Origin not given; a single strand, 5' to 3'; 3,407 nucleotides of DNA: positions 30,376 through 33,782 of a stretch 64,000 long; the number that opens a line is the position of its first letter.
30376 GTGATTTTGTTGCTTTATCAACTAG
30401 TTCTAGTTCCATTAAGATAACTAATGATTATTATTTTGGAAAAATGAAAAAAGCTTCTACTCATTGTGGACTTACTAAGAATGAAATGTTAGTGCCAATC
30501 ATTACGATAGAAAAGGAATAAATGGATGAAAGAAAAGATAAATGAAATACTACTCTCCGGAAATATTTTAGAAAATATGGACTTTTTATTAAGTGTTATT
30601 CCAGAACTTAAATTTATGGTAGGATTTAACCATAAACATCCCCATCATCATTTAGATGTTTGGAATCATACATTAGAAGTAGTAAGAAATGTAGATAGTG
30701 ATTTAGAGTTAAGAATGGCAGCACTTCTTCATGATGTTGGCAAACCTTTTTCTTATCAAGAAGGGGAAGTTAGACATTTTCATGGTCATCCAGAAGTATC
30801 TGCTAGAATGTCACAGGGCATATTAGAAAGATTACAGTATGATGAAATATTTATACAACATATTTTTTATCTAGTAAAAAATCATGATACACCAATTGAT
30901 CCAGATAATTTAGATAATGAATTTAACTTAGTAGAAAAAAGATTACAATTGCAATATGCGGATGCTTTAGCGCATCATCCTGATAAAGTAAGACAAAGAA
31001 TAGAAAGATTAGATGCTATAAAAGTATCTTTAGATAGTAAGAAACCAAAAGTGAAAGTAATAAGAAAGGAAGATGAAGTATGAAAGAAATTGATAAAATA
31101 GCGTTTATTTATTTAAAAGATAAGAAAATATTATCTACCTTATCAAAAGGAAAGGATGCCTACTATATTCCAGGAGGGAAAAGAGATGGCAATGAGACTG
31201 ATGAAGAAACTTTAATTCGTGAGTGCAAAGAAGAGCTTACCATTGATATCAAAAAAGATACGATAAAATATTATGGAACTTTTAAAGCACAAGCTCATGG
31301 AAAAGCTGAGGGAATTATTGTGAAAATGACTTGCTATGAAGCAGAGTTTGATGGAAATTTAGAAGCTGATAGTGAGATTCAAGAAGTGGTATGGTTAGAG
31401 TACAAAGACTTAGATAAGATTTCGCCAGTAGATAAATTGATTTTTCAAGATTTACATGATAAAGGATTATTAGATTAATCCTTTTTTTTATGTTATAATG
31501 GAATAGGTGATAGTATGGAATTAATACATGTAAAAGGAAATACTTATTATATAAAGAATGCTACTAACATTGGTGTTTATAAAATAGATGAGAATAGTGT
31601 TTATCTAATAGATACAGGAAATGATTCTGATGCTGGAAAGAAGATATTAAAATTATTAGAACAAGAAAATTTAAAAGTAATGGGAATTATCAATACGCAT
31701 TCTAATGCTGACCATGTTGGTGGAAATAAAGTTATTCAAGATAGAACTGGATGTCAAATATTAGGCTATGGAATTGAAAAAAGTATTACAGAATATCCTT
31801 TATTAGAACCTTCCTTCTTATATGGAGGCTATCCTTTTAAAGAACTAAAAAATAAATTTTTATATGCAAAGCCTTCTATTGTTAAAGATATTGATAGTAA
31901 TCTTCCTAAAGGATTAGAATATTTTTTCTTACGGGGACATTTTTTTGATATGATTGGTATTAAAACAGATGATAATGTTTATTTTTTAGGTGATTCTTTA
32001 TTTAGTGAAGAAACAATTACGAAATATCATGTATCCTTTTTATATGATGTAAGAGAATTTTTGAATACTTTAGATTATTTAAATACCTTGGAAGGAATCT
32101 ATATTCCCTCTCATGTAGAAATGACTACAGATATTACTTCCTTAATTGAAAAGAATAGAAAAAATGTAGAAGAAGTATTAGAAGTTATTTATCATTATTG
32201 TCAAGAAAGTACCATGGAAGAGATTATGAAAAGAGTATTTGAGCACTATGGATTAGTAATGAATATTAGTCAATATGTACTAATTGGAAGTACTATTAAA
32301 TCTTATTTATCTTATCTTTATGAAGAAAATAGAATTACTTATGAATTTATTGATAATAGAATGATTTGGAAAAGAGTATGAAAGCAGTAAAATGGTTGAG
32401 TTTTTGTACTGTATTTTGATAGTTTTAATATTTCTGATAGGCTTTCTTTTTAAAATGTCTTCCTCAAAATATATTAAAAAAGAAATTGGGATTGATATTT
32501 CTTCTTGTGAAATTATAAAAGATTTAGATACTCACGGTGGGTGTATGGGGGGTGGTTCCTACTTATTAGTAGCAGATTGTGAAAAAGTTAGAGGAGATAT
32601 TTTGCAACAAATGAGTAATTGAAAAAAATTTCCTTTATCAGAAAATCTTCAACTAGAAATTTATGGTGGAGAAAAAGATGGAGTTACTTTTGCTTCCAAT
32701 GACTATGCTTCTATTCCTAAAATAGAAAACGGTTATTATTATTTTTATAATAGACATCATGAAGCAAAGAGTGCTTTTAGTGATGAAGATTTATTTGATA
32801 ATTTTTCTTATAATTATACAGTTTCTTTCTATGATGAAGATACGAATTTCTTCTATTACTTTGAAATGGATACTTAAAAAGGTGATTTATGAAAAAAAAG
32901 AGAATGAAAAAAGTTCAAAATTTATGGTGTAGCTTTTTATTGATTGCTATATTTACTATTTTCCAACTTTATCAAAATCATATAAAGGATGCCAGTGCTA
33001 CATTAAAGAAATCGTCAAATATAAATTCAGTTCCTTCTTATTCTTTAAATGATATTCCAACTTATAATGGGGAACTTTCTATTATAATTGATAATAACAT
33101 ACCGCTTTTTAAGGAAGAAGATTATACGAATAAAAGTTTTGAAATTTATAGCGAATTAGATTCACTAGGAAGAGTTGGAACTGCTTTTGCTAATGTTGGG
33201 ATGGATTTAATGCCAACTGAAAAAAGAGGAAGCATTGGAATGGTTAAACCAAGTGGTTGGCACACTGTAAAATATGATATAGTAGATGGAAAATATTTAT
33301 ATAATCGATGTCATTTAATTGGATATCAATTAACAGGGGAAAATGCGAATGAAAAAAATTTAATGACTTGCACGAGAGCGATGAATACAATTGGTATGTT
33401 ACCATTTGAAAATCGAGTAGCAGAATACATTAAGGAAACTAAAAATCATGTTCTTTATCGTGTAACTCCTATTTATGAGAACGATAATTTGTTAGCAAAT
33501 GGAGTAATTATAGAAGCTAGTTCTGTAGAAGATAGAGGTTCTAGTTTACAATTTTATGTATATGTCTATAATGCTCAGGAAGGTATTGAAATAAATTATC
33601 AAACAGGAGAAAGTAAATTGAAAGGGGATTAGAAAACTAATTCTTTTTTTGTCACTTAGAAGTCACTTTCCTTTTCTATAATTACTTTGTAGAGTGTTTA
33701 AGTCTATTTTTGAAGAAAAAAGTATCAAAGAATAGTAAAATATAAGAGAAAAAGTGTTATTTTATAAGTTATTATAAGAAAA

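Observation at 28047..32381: SplB-like radical SAM enzyme clustered with four phosphohydrolase families (NPP, HD, NUDIX, MBL)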

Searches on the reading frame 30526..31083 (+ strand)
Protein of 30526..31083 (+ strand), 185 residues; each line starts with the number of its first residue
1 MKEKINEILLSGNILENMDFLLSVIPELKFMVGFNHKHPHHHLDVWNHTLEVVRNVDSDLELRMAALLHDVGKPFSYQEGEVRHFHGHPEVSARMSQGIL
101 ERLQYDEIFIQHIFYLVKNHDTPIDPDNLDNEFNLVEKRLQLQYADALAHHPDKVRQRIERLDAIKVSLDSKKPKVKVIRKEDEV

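Call 3: search_protein_families(library=pfam, proteins=[window:30526-31083:+], max_evalue=0.01)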
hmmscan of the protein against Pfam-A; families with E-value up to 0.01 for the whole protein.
window:30526-31083:+ (185 aa): 1 family
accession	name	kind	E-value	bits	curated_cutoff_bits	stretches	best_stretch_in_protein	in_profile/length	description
PF01966.28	HD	-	3.3e-10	40.7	22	1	41-127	4-92/116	HD domain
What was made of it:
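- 30526..31083 (+): Stand-alone HD/HDIG phosphohydrolase domain, 185 aa, most like the HD domain of CCA-adding enzymes. Pfam HD 40.7 bits (call 3).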

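Call 4: search_protein_families(library=ncbifam, proteins=[window:30526-31083:+], max_evalue=0.01)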
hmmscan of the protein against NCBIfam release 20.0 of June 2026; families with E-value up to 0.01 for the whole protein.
window:30526-31083:+ (185 aa): 4 families
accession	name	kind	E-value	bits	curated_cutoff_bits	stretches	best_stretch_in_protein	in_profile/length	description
TIGR02692.1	tRNA_CCA_actino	equivalog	5.4e-14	51.7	438.8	1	21-120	236-342/466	CCA tRNA nucleotidyltransferase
TIGR00277.1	HDIG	domain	4.3e-09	36.1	27.6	1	40-113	7-82/84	HDIG domain-containing metalloprotein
NF008137.0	PRK10885.1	equivalog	9.9e-08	31.2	451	1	13-114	195-299/409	multifunctional CCA addition/repair protein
NF002895.0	PRK03381.1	equivalog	0.0079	14.3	631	1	47-120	431-495/782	[protein-PII] uridylyltransferase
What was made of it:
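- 30526..31083 (+): TIGR02692 E 5.4e-14 and HDIG 36.1 bits (call 4).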

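Call 47: search_protein_families(library=padloc, proteins=[window:30526-31083:+], max_evalue=0.01)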
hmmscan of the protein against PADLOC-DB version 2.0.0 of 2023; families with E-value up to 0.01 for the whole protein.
window:30526-31083:+ (185 aa): 5 families
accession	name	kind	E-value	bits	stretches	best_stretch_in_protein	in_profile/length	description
PDLC01456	Cas3a2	-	6.2e-07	27.7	1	62-179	50-150/207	CAS-I; effector_G3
PDLC01254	Cas3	-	0.0009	17.5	1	39-164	10-127/164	CAS-I; effector_G3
PDLC01293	Cas10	-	0.0041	14.1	1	63-151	2-74/577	CAS-III; effector_LS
PDLC01378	Cas3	-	0.0058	15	1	58-173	34-131/174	CAS-I; effector_G3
PDLC00940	Cas3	-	0.0095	14.1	0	62-158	33-138/178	CRISPR-associated endonuclease Cas3-HD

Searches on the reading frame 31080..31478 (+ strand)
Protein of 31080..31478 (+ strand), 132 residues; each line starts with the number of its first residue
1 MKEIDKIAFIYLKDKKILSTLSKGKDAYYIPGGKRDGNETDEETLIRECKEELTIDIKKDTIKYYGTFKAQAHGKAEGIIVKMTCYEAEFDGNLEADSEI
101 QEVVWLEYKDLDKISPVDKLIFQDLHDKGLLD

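Call 3: search_protein_families(library=pfam, proteins=[window:31080-31478:+], max_evalue=0.01)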
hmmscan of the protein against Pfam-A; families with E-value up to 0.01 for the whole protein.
window:31080-31478:+ (132 aa): 1 family
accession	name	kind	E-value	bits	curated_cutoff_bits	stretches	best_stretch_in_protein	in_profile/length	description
PF00293.34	NUDIX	-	6.9e-11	42.7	21.1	1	10-121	10-130/134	NUDIX domain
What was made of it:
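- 31080..31478 (+): Nudix hydrolase, 132 aa, with Nudix box G33-x5-E39-x7-R47-E48-x2-E51-E52. Pfam NUDIX 42.7 bits (call 3).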

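Call 4: search_protein_families(library=ncbifam, proteins=[window:31080-31478:+], max_evalue=0.01)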
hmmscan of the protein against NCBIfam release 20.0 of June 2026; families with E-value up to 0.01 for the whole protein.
window:31080-31478:+ (132 aa): 11 families
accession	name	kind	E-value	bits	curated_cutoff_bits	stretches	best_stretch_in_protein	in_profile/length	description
NF007834.0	PRK10546.1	equivalog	1.8e-07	31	156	1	1-110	1-108/135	pyrimidine (deoxy)nucleoside triphosphate diphosphatase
NF006530.0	PRK08999.1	equivalog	7e-07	28.6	245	1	29-113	36-114/315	Nudix family hydrolase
NF008044.0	PRK10776.1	equivalog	2e-05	24.5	148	1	27-113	32-114/130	8-oxo-dGTP diphosphatase MutT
TIGR00586.1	mutt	equivalog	3.2e-05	24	97.9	1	28-125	34-127/129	8-oxo-dGTP diphosphatase MutT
TIGR02705.1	nudix_YtkD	equivalog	0.00011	21.8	154.4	1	27-74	46-91/156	RNA deprotection pyrophosphohydrolase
NF001937.0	PRK00714.1-4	equivalog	0.0018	18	139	1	12-58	17-63/161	RNA pyrophosphohydrolase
NF012016.0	PRK15472.1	equivalog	0.0018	18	95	1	28-115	33-126/141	nucleoside triphosphatase NudI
NF002995.0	PRK03759.1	equivalog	0.0023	17.6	127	1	38-112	76-151/185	isopentenyl-diphosphate Delta-isomerase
NF001299.0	PRK00241.1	equivalog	0.005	16.3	158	1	39-116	172-243/263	NAD(+) diphosphatase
NF006961.0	PRK09438.1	equivalog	0.007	15.8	103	1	10-63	15-69/151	dihydroneopterin triphosphate diphosphatase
NF041652.1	Nud_hyd_Dein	equivalog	0.0088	16.3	200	1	22-114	39-130/152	Nudix hydrolase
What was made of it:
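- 31080..31478 (+): Only weak matches to NudG/MutT models, all below cutoff (call 4).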

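Call 47: search_protein_families(library=padloc, proteins=[window:31080-31478:+], max_evalue=0.01)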
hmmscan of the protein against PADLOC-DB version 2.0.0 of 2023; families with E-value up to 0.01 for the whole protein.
window:31080-31478:+ (132 aa): 1 family
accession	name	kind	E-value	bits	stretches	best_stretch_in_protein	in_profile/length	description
PDLC04899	PDC-S07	-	1.8e-14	51.5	1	1-125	3-128/135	-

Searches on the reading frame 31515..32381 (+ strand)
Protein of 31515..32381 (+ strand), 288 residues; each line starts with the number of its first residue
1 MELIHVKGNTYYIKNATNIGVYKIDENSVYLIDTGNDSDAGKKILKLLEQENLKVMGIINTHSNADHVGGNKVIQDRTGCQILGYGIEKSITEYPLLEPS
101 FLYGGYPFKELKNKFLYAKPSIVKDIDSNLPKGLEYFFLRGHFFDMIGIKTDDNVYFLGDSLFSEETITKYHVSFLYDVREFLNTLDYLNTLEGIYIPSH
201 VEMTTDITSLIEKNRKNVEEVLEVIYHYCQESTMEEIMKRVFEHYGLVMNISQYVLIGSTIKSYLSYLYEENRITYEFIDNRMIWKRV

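Call 3: search_protein_families(library=pfam, proteins=[window:31515-32381:+], max_evalue=0.01)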
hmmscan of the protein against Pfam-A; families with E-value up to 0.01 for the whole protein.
window:31515-32381:+ (288 aa): 1 family
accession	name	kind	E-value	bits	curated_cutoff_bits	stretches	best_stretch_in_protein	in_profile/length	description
PF00753.33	Lactamase_B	-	2.6e-17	63.8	22.7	1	16-192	5-187/196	Metallo-beta-lactamase superfamily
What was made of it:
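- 31515..32381 (+): MBL-fold protein, 288 aa, with the variant motif H-S-N-A-D-H (second His replaced by Asn). Pfam Lactamase_B 63.8 bits (call 3).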

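Call 4: search_protein_families(library=ncbifam, proteins=[window:31515-32381:+], max_evalue=0.01)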
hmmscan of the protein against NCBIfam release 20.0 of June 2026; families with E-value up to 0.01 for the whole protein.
window:31515-32381:+ (288 aa): 23 families
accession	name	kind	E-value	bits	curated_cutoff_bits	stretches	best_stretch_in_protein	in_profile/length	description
NF012229.1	bla_class_B_core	domain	1.8e-11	44.4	100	1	7-82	7-78/139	metallo-beta-lactamase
TIGR04558.1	SoxH_rel_PQQ_1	hypoth_equivalog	4.1e-10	39.2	300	1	17-78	34-95/285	quinoprotein relay system zinc metallohydrolase 1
TIGR03413.1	GSH_gloB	equivalog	4.6e-09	36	200.8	1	27-86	20-75/248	hydroxyacylglutathione hydrolase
TIGR04559.1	SoxH_rel_PQQ_2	hypoth_equivalog_domain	1.3e-07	31.3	280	1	16-78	29-91/283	quinoprotein relay system zinc metallohydrolase 2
NF033088.2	bla_subclass_B1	equivalog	1.8e-07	31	200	1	11-77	24-91/217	subclass B1 metallo-beta-lactamase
NF012145.1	blaDIM_SIM_IMP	exception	4.9e-05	23.2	288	1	20-77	29-86/209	DIM/SIM/IMP family subclass B1 metallo-beta-lactamase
NF012140.0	blaBJP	exception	5.3e-05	22.2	600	1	5-92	42-131/294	BJP family subclass B3 metallo-beta-lactamase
NF040641.1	bifunc_ST_SDO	equivalog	0.00019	20.4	625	1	40-82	187-229/423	bifunctional sulfur transferase/dioxygenase Blh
NF000396.3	blaGIM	exception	0.00038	19.7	525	1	20-77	52-109/250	GIM family subclass B1 metallo-beta-lactamase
NF033105.1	bla_subclass_B3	equivalog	0.00045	19.6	240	1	4-83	9-90/257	subclass B3 metallo-beta-lactamase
NF047896.1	blaMIM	exception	0.0005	19.5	640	1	4-84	56-138/306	MIM family subclass B3 metallo-beta-lactamase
NF033185.1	B3_Acin_new2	exception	0.00075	18.8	625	1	3-92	36-125/285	putative subclass B3 metallo-beta-lactamase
NF047925.1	pyridox_lacton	equivalog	0.00095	19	325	0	46-76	80-110/268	4-pyridoxolactonase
TIGR00361.1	ComEC_Rec2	equivalog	0.0011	17.2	190.05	1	31-74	464-511/663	DNA internalization-related competence protein ComEC/Rec2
NF000426.2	blaSIM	exception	0.0013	18.4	560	1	20-73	53-106/246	SIM family subclass B1 metallo-beta-lactamase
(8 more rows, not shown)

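Call 47: search_protein_families(library=padloc, proteins=[window:31515-32381:+], max_evalue=0.01)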
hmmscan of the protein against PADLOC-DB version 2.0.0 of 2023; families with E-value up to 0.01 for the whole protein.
window:31515-32381:+ (288 aa): 1 family
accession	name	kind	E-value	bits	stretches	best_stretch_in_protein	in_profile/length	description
PDLC03854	LmuA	-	0.0028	14.8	1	26-71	25-73/345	-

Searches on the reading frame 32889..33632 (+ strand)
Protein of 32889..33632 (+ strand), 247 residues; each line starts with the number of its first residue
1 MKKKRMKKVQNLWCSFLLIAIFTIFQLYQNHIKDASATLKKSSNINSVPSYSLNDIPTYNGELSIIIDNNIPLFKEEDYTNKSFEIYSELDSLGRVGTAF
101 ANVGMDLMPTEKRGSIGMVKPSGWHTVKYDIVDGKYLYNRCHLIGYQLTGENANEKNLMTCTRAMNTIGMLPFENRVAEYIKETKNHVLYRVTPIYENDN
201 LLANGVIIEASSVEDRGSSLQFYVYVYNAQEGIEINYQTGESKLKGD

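Call 3: search_protein_families(library=pfam, proteins=[window:32889-33632:+], max_evalue=0.01)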
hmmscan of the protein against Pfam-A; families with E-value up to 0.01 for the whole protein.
window:32889-33632:+ (247 aa): 2 families
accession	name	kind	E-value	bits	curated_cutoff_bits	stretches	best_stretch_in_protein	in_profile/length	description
PF13930.12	Endonuclea_NS_2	-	2.6e-25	89.6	27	1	85-212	10-130/132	DNA/RNA non-specific endonuclease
PF01223.29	Endonuclease_NS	-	6.2e-05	23.2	23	1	124-201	68-151/223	DNA/RNA non-specific endonuclease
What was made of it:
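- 32889..33632 (+): Secreted DNA/RNA non-specific endonuclease, 247 aa, starting 11 nt after the intact form of the preceding gene. Pfam Endonuclea_NS_2 89.6 bits (call 3).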

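Call 4: search_protein_families(library=ncbifam, proteins=[window:32889-33632:+], max_evalue=0.01)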
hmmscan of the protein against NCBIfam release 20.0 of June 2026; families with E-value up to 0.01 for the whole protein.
window:32889-33632:+ (247 aa): 0 families

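Call 47: search_protein_families(library=padloc, proteins=[window:32889-33632:+], max_evalue=0.01)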
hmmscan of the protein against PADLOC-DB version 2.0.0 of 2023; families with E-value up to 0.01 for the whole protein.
window:32889-33632:+ (247 aa): 0 families
